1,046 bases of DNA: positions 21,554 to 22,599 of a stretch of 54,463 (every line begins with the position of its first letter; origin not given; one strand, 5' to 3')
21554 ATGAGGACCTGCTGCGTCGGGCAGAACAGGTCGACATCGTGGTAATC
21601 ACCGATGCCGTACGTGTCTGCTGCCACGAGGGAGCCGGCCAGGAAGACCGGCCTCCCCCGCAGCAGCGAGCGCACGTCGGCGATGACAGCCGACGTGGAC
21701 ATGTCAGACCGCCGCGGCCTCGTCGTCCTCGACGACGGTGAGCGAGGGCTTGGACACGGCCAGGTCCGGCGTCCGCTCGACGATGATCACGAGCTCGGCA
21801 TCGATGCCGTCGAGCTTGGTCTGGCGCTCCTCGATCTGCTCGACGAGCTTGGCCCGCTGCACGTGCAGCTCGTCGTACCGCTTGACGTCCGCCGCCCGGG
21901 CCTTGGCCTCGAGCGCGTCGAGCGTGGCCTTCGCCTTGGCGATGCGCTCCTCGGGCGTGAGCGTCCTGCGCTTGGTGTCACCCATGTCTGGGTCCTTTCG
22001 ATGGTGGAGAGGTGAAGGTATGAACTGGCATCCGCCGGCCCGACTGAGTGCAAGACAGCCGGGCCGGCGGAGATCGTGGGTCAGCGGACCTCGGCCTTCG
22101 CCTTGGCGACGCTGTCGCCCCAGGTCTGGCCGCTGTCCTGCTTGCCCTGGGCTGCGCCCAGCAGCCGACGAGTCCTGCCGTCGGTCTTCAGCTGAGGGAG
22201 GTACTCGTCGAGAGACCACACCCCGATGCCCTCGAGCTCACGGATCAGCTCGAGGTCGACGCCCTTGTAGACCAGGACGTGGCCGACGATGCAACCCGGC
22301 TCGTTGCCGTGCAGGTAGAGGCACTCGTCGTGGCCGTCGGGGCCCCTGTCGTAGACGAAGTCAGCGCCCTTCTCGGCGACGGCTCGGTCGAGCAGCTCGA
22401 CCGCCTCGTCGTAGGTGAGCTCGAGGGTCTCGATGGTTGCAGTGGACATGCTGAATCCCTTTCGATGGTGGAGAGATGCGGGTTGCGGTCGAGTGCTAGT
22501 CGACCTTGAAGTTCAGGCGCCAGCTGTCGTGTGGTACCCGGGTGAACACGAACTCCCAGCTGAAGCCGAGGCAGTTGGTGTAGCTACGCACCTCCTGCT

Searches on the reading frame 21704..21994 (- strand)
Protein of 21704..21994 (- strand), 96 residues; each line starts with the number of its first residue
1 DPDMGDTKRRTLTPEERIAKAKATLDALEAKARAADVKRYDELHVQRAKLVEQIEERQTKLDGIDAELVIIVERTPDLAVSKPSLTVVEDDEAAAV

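Call 81: search_protein_families(library=phrogs, proteins=[window:21704-21994:-], max_evalue=0.01)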
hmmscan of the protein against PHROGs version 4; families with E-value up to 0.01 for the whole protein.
window:21704-21994:- (96 aa): 2 families
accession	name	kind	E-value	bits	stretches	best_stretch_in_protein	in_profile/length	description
phrog_31855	-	unknown function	0.0029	19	1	15-57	46-87/103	-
phrog_7390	-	unknown function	0.0073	17.6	1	43-68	24-49/64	-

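Call 111: search_solved_structures(query=A1, max_evalue=10)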
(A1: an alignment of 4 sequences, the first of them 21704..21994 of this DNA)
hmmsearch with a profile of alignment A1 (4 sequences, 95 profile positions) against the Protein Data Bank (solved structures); distinct sequences matched with E-value up to 10: 29.
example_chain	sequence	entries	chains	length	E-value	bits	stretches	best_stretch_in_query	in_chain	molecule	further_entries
5y05_A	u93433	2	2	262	0.038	17.7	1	21-78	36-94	msmeg_4306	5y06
6t17_A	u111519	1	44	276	0.05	17.3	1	23-70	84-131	Flagellin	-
5d3a_A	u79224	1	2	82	0.13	16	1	19-72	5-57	Kinesin-like protein KIF21A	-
6wg6_A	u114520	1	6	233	0.14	15.9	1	28-58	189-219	Structural maintenance of chromosomes protein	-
2wd5_A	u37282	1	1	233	0.26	15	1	28-55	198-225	STRUCTURAL MAINTENANCE OF CHROMOSOMES PROTEIN 1A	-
6bl7_A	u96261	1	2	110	0.27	15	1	44-89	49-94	Protein STU2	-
9tlt_A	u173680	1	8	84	0.28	14.9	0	38-67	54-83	Sc-apCC-2-KLHL20-4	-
5nfd_A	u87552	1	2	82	0.3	14.8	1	19-72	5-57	Kinesin-like protein KIF21A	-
9tls_A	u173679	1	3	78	0.39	14.4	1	41-69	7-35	Sc-apCC-2-KLHL20-3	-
7dg5_A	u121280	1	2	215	0.4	14.4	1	28-53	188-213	Structural maintenance of chromosomes protein 1A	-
9oc3_F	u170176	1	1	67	0.42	14.4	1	34-83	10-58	Protein FosB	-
7o97_A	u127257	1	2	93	0.47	14.2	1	7-69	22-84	hypothetical protein UY81_C0065G0003 from Candidatus Giovannonibacteria bacterium converte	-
5vpa_A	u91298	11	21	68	0.47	14.2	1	34-83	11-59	Protein fosB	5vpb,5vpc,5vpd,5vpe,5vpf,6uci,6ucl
9vvi_W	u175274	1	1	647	0.51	14.1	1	28-76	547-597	Probable ATP-binding protein YheS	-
7oaa_A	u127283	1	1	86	0.83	13.4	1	19-70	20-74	General control transcription factor GCN4,conserved hypothetical protein residues 311-335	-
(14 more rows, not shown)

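Call 112: search_protein_families(library=pfam, alignment_id=A1, max_evalue=1)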
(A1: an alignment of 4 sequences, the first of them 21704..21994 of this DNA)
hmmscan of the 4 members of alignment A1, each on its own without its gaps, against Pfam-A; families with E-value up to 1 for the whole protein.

A. member 1, window:21704-21994:- (96 aa): 4 families
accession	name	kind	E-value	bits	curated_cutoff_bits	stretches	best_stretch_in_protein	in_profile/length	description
PF13870.11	CCDC113_CCDC96_CC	-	0.0026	17.9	31.6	1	4-62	8-66/177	CCDC113/CCDC96, coiled-coil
PF09766.14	FmiP_Thoc5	-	0.032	13.9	29.4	1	28-77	97-146/362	Fms-interacting protein/Thoc5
PF06810.17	Phage_scaffold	-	0.11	12.9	35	1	14-65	12-61/170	Phage capsid assembly scaffolding protein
PF16326.10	ABC_tran_CTD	-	0.57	10.9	32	1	13-56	12-59/69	ABC transporter C-terminal domain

B. families by the number of members that match (of 4 scanned): 13 families
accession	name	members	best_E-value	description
PF16326.10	ABC_tran_CTD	2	0.13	ABC transporter C-terminal domain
PF13870.11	CCDC113_CCDC96_CC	1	0.0026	CCDC113/CCDC96, coiled-coil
PF05639.16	Pup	1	0.0076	Pup-like protein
PF13851.11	GAS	1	0.0095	Growth-arrest specific micro-tubule binding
PF15619.11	Lebercilin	1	0.02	Ciliary protein causing Leber congenital amaurosis disease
PF09766.14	FmiP_Thoc5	1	0.032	Fms-interacting protein/Thoc5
PF12064.13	DUF3544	1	0.036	Protein kinase C-binding protein 1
PF23991.1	DUF7310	1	0.046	Coiled-coil region of unknown function (DUF7310)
PF10046.14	BLOC1_2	1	0.051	Biogenesis of lysosome-related organelles complex-1 subunit 2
PF04871.18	Uso1_p115_C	1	0.054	Uso1 / p115 like vesicle tethering protein, C terminal region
PF12958.12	DUF3847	1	0.091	Protein of unknown function (DUF3847)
PF06810.17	Phage_scaffold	1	0.11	Phage capsid assembly scaffolding protein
PF03462.23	PCRF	1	0.2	PCRF domain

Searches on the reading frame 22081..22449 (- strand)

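Call 8: search_protein_families(library=pfam, proteins=[window:22081-22449:-], max_evalue=0.01)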
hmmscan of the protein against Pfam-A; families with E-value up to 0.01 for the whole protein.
window:22081-22449:- (122 aa): 0 families

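Call 81: search_protein_families(library=phrogs, proteins=[window:22081-22449:-], max_evalue=0.01)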
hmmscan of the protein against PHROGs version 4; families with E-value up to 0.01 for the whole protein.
window:22081-22449:- (122 aa): 1 family
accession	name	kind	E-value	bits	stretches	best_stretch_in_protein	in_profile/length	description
phrog_572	-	unknown function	4.8e-20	72.9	1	11-120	5-122/127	-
